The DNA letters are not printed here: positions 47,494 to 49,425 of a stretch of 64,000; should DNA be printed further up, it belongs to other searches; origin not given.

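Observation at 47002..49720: A T-box riboswitch, probably tyrosine-sensing, controls an AMP-dependent ligase + FTCD_C cyclodeaminase operon rather than an aminoacyl-tRNA synthetase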

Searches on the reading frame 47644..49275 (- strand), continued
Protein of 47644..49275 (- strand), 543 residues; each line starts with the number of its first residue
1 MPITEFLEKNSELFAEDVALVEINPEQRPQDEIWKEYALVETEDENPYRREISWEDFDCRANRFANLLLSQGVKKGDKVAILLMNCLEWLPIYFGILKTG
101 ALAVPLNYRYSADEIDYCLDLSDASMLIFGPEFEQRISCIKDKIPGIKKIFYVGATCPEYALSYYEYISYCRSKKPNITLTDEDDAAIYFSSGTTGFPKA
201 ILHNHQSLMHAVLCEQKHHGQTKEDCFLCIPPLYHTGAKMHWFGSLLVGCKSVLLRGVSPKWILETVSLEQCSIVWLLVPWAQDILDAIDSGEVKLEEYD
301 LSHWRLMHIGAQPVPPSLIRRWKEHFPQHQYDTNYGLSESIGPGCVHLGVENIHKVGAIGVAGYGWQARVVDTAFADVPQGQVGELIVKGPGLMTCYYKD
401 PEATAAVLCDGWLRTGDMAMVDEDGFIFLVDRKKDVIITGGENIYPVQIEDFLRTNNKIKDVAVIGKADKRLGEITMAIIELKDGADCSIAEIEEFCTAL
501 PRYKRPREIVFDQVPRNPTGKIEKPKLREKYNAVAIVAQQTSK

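Call 19: find_encoding_contigs(protein=P0002, flank=8000, max_places=2)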
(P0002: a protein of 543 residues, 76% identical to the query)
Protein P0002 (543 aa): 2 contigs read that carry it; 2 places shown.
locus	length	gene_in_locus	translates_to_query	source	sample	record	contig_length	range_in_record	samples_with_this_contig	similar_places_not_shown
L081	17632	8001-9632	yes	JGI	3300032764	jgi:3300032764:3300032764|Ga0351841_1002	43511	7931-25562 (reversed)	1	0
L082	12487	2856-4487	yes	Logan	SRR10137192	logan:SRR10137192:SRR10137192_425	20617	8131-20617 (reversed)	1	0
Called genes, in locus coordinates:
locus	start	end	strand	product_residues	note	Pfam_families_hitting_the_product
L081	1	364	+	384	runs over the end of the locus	PF08529:NusA_N, PF00575:S1 (weak), PF13184:KH_NusA_1st, PF26594:KH_NusA_2nd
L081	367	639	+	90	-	PF04296:YlxR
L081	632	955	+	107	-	PF01248:Ribosomal_L7Ae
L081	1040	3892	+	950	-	PF04760:IF2_N, PF00009:GTP_EFTU, PF00071:Ras (weak), PF01926:MMR_HSR1, PF03144:GTP_EFTU_D2 (faint), PF22042:EF-G_D2, PF11987:IF-2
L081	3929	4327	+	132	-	PF02033:RBFA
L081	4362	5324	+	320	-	PF01368:DHH, PF02272:DHHA1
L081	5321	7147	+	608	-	PF01509:TruB_N, PF16198:TruB_C_2 (weak), PF06574:FAD_syn, PF01687:Flavokinase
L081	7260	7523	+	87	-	PF00312:Ribosomal_S15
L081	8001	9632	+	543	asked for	PF00501:AMP-binding, PF13193:AMP-binding_C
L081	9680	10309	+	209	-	PF04961:FTCD_C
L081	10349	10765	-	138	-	PF04463:2-thiour_desulf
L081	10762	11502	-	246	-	PF01171:ATP_bind_3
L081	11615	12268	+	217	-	PF05209:MinC_N (weak), PF03775:MinC_C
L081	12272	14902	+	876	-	PF01624:MutS_I, PF05188:MutS_II, PF05192:MutS_III, PF05190:MutS_IV, PF00488:MutS_V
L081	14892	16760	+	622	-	PF02518:HATPase_c (weak), PF13589:HATPase_c_3, PF01119:DNA_mis_repair, PF08676:MutL_C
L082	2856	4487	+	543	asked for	PF00501:AMP-binding, PF13193:AMP-binding_C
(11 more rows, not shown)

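Call 32: search_solved_structures(query=window:47644-49275:-, max_evalue=1e-30)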
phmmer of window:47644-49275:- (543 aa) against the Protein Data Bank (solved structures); distinct sequences matched with E-value up to 1e-30: 70 (the best 60 are shown).
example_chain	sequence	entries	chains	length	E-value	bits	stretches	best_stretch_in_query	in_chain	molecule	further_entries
8r2q_A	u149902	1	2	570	2e-74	254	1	52-539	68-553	Probable fatty-acid-CoA ligase FadD5 (Fatty-acid-CoA synthetase) (Fatty-acid-CoA synthase)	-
3r44_A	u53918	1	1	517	4e-67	229.9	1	53-534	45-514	fatty acyl CoA synthetase FADD13 (FATTY-ACYL-CoA SYNTHETASE)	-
8weu_A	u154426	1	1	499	2e-59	204.5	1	183-531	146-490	Fatty-acyl-CoA synthase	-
8wev_A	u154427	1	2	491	2.8e-59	204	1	183-531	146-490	Feruloyl-CoA Synthetase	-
8r2r_A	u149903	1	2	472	1.9e-55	191.4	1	52-455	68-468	Probable fatty-acid-CoA ligase FadD5 (Fatty-acid-CoA synthetase) (Fatty-acid-CoA synthase)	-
7kyd_A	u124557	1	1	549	2.2e-50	174.7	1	63-530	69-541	Long-chain fatty-acyl-CoA synthetase CG6178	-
4fuq_A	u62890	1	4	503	3e-50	174.2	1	51-533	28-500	Malonyl CoA synthetase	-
5bsw_A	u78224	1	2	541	9.2e-50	172.6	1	53-531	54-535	4-coumarate--CoA ligase 2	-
3a9u_A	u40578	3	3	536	1.2e-49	172.2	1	53-531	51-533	4-coumarate--CoA ligase | 4-coumarate:CoA ligase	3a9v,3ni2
5u95_A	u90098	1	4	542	1.4e-49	172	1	53-531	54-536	4-coumarate--CoA ligase 2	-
5bsm_A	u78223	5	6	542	2e-49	171.5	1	53-531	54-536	4-coumarate--CoA ligase 2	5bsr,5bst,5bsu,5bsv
4fut_A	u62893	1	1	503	2e-49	171.5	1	51-533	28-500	Malonyl CoA synthetase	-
4gxr_A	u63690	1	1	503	7.1e-49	169.7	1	51-533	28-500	Malonyl CoA synthetase, Benzoate-CoA ligase Chimeric protein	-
4gxq_A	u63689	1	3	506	7.6e-49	169.6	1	51-533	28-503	Malonyl CoA synthetase, Benzoate-CoA ligase Chimeric protein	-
3ivr_A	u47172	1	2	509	9.2e-48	166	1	53-528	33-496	Putative long-chain-fatty-acid CoA ligase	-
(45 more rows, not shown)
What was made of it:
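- The nearest solved structures are M. tuberculosis FadD5 and FadD13, then a feruloyl-CoA synthetase and 4-coumarate-CoA ligases (call 32). PDB neighbours include a feruloyl-CoA synthetase and 4-coumarate-CoA ligases at E 1e-59 to 1e-49 (call 32). It belongs to the ANL superfamily, and a gramicidin synthetase A domain is a distant hit (E 5.8e-33, call 32).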

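Call 42: find_encoding_contigs(protein=P0093, flank=7000, max_places=1)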
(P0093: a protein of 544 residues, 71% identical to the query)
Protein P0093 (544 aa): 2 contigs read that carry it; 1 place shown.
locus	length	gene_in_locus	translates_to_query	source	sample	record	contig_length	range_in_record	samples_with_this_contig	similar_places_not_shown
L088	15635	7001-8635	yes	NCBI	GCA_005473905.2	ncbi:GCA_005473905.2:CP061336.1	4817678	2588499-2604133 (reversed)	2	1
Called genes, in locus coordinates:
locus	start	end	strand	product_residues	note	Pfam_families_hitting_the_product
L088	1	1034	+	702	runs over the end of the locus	PF00580:UvrD-helicase, PF13245:AAA_19, PF13361:UvrD_C, PF13538:UvrD_C_2 (faint)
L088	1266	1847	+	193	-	PF09419:PGP_phosphatase, PF13419:HAD_2 (weak), PF00702:Hydrolase, PF13242:Hydrolase_like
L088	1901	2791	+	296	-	PF08501:Shikimate_dh_N, PF01488:Shikimate_DH, PF18317:SDH_C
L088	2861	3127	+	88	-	PF10719:ComFB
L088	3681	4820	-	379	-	PF03816:LytR_cpsA_psr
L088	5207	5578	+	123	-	-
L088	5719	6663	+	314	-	-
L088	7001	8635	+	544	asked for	PF00501:AMP-binding, PF13193:AMP-binding_C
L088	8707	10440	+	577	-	PF01855:POR_N, PF02775:TPP_enzyme_C, PF12797:Fer4_2 (faint), PF00037:Fer4 (weak), PF12837:Fer4_6 (weak)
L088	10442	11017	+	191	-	PF01558:POR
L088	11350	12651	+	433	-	PF00501:AMP-binding, PF14535:AMP-binding_C_2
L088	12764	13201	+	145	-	PF01842:ACT (weak), PF13291:ACT_4 (faint), PF13840:ACT_7 (faint), PF19571:ACT_8, PF22629:ACT_AHAS_ss (faint)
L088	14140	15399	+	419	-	PF00994:MoCF_biosynth, PF18146:CinA_KH, PF02464:CinA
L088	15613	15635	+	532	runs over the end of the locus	PF01943:Polysacc_synt, PF03023:MurJ, PF01554:MatE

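Call 43: find_encoding_contigs(protein=P0010, flank=7000, max_places=1)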
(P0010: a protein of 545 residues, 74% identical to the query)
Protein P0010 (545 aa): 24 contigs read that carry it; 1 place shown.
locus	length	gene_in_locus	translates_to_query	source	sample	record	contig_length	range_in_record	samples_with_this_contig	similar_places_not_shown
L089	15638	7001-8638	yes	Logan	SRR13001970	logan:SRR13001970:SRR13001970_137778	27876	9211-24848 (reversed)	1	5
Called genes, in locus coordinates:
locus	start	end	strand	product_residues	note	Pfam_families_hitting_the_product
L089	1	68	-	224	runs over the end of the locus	PF00005:ABC_tran, PF02463:SMC_N (faint), PF13304:AAA_21 (faint)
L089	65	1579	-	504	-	-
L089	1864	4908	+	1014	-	PF08486:SpoIID, PF06347:SH3_4 (faint), PF08239:SH3_3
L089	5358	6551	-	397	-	PF01960:ArgJ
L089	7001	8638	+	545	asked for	PF00501:AMP-binding, PF13193:AMP-binding_C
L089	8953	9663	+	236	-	PF01182:Glucosamine_iso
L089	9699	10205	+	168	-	PF02590:SPOUT_MTase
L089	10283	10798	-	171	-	PF00583:Acetyltransf_1, PF13673:Acetyltransf_10, PF13508:Acetyltransf_7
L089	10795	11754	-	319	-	PF02729:OTCace_N, PF00185:OTCace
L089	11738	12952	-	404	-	PF00202:Aminotran_3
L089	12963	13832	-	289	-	PF00696:AA_kinase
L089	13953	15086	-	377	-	PF02746:MR_MLE_N, PF13378:MR_MLE_C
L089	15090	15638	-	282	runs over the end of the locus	PF00106:adh_short, PF08659:KR (weak), PF13561:adh_short_C2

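Call 49: list_cluster_members(proteins=[P0001, P0121, P0005])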
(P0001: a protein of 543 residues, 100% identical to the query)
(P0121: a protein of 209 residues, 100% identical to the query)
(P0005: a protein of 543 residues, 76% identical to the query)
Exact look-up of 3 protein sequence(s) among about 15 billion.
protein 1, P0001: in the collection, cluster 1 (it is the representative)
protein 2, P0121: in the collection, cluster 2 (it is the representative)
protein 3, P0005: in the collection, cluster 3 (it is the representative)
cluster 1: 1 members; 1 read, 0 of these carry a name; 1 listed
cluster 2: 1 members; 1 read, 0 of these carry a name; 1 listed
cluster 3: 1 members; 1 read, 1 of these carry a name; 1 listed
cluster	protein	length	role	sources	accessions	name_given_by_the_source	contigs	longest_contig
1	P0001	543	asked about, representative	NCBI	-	-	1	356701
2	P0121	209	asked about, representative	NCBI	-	-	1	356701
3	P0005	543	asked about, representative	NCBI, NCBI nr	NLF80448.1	MAG: acyl--CoA ligase [Clostridia bacterium] | acyl--CoA ligase [Clostridia bacterium]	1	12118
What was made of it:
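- Tried and rejected: The cluster look-up gave no organism name (call 49).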

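Call 53: search_protein_families(library=ncbifam, proteins=[L076:5763-7493:+, L076:7495-8067:+, L026:8004-9314:+, L076:2712-3983:+, L004:5648-7324:+, L088:12764-13201:+], max_evalue=1e-10)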
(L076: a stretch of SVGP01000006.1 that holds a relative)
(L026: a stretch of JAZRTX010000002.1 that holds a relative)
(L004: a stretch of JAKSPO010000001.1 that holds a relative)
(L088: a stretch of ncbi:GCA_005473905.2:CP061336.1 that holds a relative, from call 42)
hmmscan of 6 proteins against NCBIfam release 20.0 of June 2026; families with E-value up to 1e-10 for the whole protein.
L076:5763-7493:+ (576 aa): 8 families
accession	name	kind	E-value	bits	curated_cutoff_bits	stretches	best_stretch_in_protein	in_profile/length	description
TIGR03336.1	IOR_alpha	equivalog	1.6e-211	703.8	650.9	1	1-572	1-595/595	indolepyruvate ferredoxin oxidoreductase subunit alpha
NF009589.0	PRK13030.1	subfamily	3.2e-29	101.3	816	1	61-291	112-362/1170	indolepyruvate ferredoxin oxidoreductase family protein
NF006412.0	PRK08659.1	equivalog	2.4e-20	73.1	411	1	3-79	6-85/378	2-oxoacid:acceptor oxidoreductase subunit alpha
TIGR03710.1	OAFO_sf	subfamily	2.6e-20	72.5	482.75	1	4-72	195-266/561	2-oxoacid:acceptor oxidoreductase subunit alpha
NF009588.0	PRK13029.1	subfamily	8.8e-19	66.9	952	0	89-290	142-361/1196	indolepyruvate ferredoxin oxidoreductase family protein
NF005507.0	PRK07119.1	subfamily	7.2e-14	51.4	399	1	2-180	4-191/352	3-methyl-2-oxobutanoate dehydrogenase subunit VorB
NF006233.0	PRK08367.1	equivalog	5.9e-13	48.4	625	0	1-101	3-106/394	pyruvate ferredoxin oxidoreductase subunit alpha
NF040682.1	PorA_Arch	equivalog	1e-11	44.4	550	0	3-89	4-95/387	pyruvate synthase subunit PorA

L076:7495-8067:+ (190 aa): 15 families
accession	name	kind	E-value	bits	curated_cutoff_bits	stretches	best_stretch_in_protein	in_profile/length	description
NF005325.0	PRK06853.1-5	equivalog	2e-79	265.8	230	1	2-189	2-189/192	indolepyruvate oxidoreductase subunit beta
NF005322.0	PRK06853.1-2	equivalog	3.6e-64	216.2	237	1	1-189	3-191/197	indolepyruvate oxidoreductase subunit beta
NF005323.0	PRK06853.1-3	equivalog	5.7e-54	183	238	1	2-189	5-193/197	indolepyruvate oxidoreductase subunit beta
TIGR03334.1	IOR_beta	equivalog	3e-51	174.1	205.8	1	5-188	2-188/189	indolepyruvate ferredoxin oxidoreductase subunit beta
NF005326.0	PRK06853.1-6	equivalog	1.5e-44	152.2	348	1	1-187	1-192/202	indolepyruvate oxidoreductase subunit beta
NF005324.0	PRK06853.1-4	equivalog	4.2e-36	124.7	222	1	4-188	3-186/196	indolepyruvate oxidoreductase subunit beta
NF004918.0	PRK06274.1-4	equivalog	1.5e-33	116.3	278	1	3-183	2-184/202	indolepyruvate oxidoreductase subunit beta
NF004915.0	PRK06274.1-1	equivalog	2.4e-30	105.4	274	1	5-187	4-188/194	indolepyruvate oxidoreductase subunit beta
NF004917.0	PRK06274.1-3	equivalog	5.6e-28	98.2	284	1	5-186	4-188/203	indolepyruvate oxidoreductase subunit beta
NF005328.0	PRK06853.2-2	equivalog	1.5e-27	96.6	240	1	1-167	1-166/192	indolepyruvate oxidoreductase subunit beta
NF004916.0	PRK06274.1-2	equivalog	5.6e-23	82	227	1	3-151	2-132/178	indolepyruvate oxidoreductase subunit beta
NF005327.0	PRK06853.2-1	equivalog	4.1e-20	72.4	242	1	2-168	2-169/194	indolepyruvate oxidoreductase subunit beta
NF005329.0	PRK06853.2-4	equivalog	5.8e-15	55.9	267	1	5-97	3-101/175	indolepyruvate oxidoreductase subunit beta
TIGR02175.1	PorC_KorC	subfamily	5.6e-11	42.5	81.1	0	6-186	4-170/177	2-oxoacid:acceptor oxidoreductase, gamma subunit, pyruvate/2-ketoisovalerate family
NF009589.0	PRK13030.1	subfamily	9.7e-11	40.1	816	0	3-189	728-925/1170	indolepyruvate ferredoxin oxidoreductase family protein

L026:8004-9314:+ (436 aa): 7 families
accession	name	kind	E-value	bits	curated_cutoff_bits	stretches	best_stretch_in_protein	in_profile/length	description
TIGR02155.1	PA_CoA_ligase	equivalog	9.4e-162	538.3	646.3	1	11-432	1-422/422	phenylacetate--CoA ligase PaaK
NF041878.1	paak_haloarch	equivalog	1.1e-149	498.7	700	1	8-432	3-427/427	phenylacetate--CoA ligase PaaK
NF053551.1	FlxY_rubin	equivalog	2e-58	198.2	520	1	11-425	2-417/424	flexirubin biosynthesis putative acyl-CoA ligase FlxY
NF045666.1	DVU1553_fam_AMP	equivalog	2e-55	188.2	300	1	11-328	16-330/331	DVU_1553 family AMP-dependent CoA ligase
TIGR03335.1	F390_ftsA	equivalog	2.6e-47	161.6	458.7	1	5-351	1-351/445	coenzyme F390 synthetase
NF041217.1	BagE_FevW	exception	2.3e-36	125.7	800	1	16-393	11-374/424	bagremycin/ferroverdin synthetase BagE/FevW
TIGR02304.1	aden_form_hyp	equivalog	5.2e-12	45.5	251.9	0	179-363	189-366/430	F390 synthetase-related protein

L076:2712-3983:+ (423 aa): 3 families
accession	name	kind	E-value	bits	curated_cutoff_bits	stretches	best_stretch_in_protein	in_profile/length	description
NF049980.1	SfMCT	equivalog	9.8e-61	205.5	320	1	38-409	2-378/378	L-lactate MFS transporter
TIGR00890.1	2A0111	subfamily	2.8e-46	158.2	374.85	1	41-415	5-376/377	oxalate/formate antiport family MFS transporter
TIGR04259.1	oxa_formateAnti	equivalog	6.4e-37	127.4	335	1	39-416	3-387/405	oxalate/formate MFS antiporter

L004:5648-7324:+ (558 aa): 7 families
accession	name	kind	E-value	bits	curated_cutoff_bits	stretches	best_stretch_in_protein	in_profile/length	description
TIGR02121.1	Na_Pro_sym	equivalog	1.2e-57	195.8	515.5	1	36-542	3-484/488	sodium/proline symporter PutP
TIGR00813.1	sss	superfamily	2.4e-48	165.2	184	1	64-469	1-406/411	sodium/solute symporter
TIGR02119.1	panF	equivalog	4.6e-46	157.8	328.05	1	32-477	4-433/471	sodium/pantothenate symporter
NF011948.0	PRK15419.1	equivalog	3.5e-33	115.2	955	1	33-476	5-439/502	sodium/proline symporter PutP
TIGR03648.1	Na_symport_lg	subfamily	5.3e-22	77.9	320.75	1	351-537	355-540/547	VC_2705 family sodium/solute symporter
NF058657.1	MncbAcdTpMctC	equivalog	1.8e-19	69.7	670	1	35-485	7-456/527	monocarboxylic acid transporter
NF007790.0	PRK10484.1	equivalog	4.3e-17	62.1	401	1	39-532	7-495/527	solute:sodium symporter family transporter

L088:12764-13201:+ (145 aa): 0 families
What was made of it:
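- On PaaK phenylacetate-CoA ligase (TIGR02155): The neighbouring C5 genes in relatives are the PaaK-like ones (call 53).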
